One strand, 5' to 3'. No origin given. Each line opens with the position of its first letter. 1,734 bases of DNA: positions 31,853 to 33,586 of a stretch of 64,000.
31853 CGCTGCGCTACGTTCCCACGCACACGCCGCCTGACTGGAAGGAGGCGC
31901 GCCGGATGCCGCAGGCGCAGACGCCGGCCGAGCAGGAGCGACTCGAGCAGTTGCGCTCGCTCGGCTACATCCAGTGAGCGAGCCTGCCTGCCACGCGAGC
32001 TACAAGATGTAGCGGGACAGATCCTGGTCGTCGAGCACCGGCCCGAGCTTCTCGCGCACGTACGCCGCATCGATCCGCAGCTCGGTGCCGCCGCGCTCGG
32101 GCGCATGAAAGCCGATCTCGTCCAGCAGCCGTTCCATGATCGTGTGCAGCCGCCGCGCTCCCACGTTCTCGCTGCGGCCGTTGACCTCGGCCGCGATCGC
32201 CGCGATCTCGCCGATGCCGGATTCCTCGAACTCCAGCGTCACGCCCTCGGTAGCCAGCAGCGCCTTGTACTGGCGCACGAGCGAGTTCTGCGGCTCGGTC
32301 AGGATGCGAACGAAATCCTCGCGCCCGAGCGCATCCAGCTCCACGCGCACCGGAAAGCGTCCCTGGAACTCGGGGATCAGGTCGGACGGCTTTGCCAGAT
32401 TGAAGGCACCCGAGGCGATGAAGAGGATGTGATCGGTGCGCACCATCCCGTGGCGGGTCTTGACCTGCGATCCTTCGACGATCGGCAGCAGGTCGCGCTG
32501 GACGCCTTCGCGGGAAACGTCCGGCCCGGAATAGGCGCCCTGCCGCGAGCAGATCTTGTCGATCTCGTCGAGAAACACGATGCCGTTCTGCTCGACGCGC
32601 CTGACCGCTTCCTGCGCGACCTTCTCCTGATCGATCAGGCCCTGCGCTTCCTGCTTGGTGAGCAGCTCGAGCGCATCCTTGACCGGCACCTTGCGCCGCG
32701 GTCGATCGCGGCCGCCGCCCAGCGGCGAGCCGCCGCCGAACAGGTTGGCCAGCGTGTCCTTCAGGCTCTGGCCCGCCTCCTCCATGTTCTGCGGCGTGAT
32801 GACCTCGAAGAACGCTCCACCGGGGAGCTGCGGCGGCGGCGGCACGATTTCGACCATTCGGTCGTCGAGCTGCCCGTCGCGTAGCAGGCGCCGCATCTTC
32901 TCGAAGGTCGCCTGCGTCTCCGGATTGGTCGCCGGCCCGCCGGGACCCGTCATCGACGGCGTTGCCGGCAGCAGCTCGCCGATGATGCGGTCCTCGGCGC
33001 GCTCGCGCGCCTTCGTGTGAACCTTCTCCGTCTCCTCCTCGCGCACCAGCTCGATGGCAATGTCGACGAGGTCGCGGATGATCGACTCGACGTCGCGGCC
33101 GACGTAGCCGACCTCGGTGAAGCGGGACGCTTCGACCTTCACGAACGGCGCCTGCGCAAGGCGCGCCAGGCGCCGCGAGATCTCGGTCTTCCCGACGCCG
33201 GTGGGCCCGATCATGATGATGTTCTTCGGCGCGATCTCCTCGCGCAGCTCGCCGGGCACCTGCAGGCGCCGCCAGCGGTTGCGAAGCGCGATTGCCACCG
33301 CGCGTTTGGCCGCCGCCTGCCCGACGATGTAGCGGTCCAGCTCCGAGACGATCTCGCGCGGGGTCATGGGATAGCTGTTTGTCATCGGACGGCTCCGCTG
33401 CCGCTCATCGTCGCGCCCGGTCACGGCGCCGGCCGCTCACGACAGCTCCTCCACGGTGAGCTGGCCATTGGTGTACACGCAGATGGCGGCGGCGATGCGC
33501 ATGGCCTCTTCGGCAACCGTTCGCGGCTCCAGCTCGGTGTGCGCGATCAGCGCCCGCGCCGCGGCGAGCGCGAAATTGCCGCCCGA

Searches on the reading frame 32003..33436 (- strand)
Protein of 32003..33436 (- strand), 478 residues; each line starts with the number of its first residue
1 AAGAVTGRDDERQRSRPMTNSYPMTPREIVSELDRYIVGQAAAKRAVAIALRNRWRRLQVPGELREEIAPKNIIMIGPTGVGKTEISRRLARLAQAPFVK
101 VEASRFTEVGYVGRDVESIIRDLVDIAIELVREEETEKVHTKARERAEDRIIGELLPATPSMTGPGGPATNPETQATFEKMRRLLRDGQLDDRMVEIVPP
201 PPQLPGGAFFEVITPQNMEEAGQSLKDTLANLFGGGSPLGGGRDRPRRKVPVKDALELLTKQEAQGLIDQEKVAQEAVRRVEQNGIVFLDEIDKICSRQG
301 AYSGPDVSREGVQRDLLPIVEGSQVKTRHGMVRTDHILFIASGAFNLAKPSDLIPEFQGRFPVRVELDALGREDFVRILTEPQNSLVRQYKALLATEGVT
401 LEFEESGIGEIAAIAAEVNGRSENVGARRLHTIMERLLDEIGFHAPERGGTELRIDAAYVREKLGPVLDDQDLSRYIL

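Call 80: search_protein_families(library=pfam, proteins=[window:32003-33436:-], max_evalue=0.00001)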
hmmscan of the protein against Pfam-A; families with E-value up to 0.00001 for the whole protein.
window:32003-33436:- (478 aa): 3 families
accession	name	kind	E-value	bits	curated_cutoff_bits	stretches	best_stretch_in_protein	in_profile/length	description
PF07724.20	AAA_2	-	3.5e-34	118.7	27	1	225-363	19-165/166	AAA domain (Cdc48 subfamily)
PF00004.35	AAA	-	5.2e-15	56.5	21.2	1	270-367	42-129/131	ATPase family associated with various cellular activities (AAA)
PF07728.20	AAA_5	-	4.7e-08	33.6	22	0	72-108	1-38/139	AAA domain (dynein-related subfamily)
